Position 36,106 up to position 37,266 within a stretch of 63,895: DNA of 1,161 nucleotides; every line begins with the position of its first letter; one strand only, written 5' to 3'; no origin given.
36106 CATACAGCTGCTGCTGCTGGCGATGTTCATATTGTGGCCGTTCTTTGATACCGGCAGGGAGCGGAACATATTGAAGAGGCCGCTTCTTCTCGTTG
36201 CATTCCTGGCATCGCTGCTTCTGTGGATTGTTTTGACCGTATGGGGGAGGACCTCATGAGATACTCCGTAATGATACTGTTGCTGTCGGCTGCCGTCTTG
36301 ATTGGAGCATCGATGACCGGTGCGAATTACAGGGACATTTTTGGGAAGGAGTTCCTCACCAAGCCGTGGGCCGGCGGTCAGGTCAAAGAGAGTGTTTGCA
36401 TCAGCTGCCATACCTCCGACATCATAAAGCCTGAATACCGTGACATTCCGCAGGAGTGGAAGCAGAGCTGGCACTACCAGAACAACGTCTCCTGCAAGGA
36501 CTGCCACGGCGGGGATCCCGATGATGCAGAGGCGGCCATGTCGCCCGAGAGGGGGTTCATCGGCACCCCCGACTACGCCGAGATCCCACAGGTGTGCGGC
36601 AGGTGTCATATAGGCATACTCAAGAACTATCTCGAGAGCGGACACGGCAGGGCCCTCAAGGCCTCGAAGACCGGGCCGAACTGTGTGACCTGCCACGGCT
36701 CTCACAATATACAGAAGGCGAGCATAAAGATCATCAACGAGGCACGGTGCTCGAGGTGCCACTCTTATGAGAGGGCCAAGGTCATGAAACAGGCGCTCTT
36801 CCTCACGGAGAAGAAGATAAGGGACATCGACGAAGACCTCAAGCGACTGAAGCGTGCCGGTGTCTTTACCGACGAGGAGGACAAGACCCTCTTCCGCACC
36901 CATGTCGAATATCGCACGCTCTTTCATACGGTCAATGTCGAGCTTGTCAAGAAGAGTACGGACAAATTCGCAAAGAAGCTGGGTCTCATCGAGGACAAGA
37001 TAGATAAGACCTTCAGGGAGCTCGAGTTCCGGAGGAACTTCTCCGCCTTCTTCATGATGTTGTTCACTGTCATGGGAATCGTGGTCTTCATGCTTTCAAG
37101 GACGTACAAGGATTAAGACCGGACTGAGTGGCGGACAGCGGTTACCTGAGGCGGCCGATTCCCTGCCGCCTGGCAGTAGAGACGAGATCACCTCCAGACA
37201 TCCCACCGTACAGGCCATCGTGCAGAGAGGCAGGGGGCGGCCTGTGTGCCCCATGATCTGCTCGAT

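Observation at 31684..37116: Six-gene respiratory locus joining a cytochrome c-FeS-NrfD module to a b6-like Rieske/cytochrome b module with an anchored pentahaem cytochrome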

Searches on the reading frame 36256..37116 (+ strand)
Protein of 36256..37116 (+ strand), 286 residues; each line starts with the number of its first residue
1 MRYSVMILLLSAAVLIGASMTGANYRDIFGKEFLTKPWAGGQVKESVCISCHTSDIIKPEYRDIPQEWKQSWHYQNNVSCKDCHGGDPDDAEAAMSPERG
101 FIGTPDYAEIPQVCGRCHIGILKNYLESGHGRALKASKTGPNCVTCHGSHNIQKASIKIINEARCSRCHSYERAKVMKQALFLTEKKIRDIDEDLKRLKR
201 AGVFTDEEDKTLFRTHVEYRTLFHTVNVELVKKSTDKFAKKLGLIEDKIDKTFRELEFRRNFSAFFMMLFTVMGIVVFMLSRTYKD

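Call 3: search_protein_families(library=pfam, proteins=[window:36256-37116:+], max_evalue=0.01)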
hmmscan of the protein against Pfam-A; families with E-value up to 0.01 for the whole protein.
window:36256-37116:+ (286 aa): 10 families
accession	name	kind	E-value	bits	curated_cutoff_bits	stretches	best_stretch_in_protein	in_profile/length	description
PF14522.11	Cytochrome_C7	-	2.5e-07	30.8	24.8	2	112-170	14-67/67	Cytochrome c7 and related cytochrome c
PF09699.15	Paired_CXXCH_1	-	2e-06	27.8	20.6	0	140-172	7-39/41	Doubled CXXCH motif (Paired_CXXCH_1)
PF14537.11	Cytochrom_c3_2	-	4.8e-06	27.4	25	1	72-170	1-79/79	Cytochrome c3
PF13435.11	Cytochrome_C554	-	6.8e-06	27.4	20.8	0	44-85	47-84/84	Cytochrome c554 and c-prime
PF02085.21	Cytochrom_CIII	-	7.6e-06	26.6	22.9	0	112-169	47-101/101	Class III cytochrome C family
PF22113.1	Mtrc-MtrF_II-IV_dom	-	2e-05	24.6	30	0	45-87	120-166/176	Outer membrane cytochrome MtrC/MtrF-like, domains II/IV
PF22678.1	Cytochrom_c_NrfB-like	-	3.1e-05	24.8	27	1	42-92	30-73/89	Cytochrome c-type protein NrfB-like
PF09086.16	DUF1924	-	9.9e-05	23.1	22.5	0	30-58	11-39/96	Domain of unknown function (DUF1924)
PF03264.19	Cytochrom_NNT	-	0.00044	20.5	24.1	1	44-84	35-72/174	NapC/NirT cytochrome c family, N-terminal region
PF02335.20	Cytochrom_C552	-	0.0012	18.4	24.1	1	68-118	235-282/438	Cytochrome c552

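Call 4: search_protein_families(library=ncbifam, proteins=[window:36256-37116:+], max_evalue=0.01)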
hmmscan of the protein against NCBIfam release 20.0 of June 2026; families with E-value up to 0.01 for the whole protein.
window:36256-37116:+ (286 aa): 11 families
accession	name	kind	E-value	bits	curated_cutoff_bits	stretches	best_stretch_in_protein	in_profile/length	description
TIGR03508.1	decahem_SO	subfamily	1.8e-09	37.4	192.2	1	42-173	67-178/258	DmsE family decaheme c-type cytochrome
NF041028.1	decahem_GSU2203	exception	1.1e-07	31.3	325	2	107-177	97-163/317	GSU2203 family decaheme c-type cytochrome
TIGR03153.1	cytochr_NrfH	equivalog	0.00011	22.2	134.2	0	44-84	27-59/138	cytochrome c nitrite reductase small subunit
NF041198.1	UshA_like_PCGU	equivalog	0.00023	19.9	275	1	45-118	442-508/519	UshA-like (seleno)protein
TIGR04315.1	octaheme_Shew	subfamily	0.00047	19.3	375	0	45-94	187-236/440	tetrathionate reductase family octaheme c-type cytochrome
NF040943.1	cytoc3_ExtM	equivalog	0.0013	17.2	800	0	76-119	35-80/599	selenite/tellurite reduction operon c-type cytochrome ExtM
TIGR03507.1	decahem_SO1788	subfamily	0.0014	17.1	209.3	0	42-87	266-303/672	OmcA/MtrC family decaheme c-type cytochrome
NF008339.0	PRK11125.1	equivalog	0.002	16.9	595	1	67-119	276-326/487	ammonia-forming cytochrome c nitrite reductase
TIGR02162.1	torC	equivalog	0.0046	16.3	478.2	0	45-84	44-81/387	pentaheme c-type cytochrome TorC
TIGR03152.1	cyto_c552_HCOOH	exception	0.0093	14.8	692.5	0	66-119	233-284/441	ammonia-forming nitrite reductase cytochrome c552 subunit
NF045713.1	CxxCH_16_HmcA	equivalog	0.0093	14.6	400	0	113-200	200-271/541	sulfate respiration complex hexadecaheme cytochrome HmcA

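Call 35: search_solved_structures(query=window:36256-37116:+, max_evalue=1)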
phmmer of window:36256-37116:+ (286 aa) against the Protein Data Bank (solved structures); distinct sequences matched with E-value up to 1: 11.
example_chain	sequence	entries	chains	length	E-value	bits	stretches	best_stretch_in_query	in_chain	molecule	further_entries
2rf7_A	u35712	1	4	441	0.00054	22.4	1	55-119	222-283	Cytochrome c-552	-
3ubr_A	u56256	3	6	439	0.00054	22.4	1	61-120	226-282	Cytochrome c-552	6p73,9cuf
1gu6_A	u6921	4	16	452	0.0011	21.4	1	59-119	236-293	CYTOCHROME C552 | Cytochrome c-552 | Cytochrome c nitrite reductase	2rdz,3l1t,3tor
4wjy_A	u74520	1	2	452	0.0012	21.2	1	66-119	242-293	Cytochrome c-552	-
6i5b_A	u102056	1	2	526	0.35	13.2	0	113-177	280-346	Uncharacterized protein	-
2v6f_A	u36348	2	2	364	0.57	12.5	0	66-97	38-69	PROGESTERONE 5-BETA-REDUCTASE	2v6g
1y66_A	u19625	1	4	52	0.62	12.4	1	227-259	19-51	engrailed homeodomain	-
7tfs_A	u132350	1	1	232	0.65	12.3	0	114-154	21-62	Cytochrome c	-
5wlc_LM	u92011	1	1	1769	0.71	12.2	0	190-264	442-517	Utp10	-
8ydm_C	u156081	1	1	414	0.92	11.8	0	140-160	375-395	Cytochrome c-554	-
5wyk_AE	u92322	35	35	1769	0.93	11.8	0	190-264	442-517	U3 small nucleolar RNA-associated protein 10 | Utp10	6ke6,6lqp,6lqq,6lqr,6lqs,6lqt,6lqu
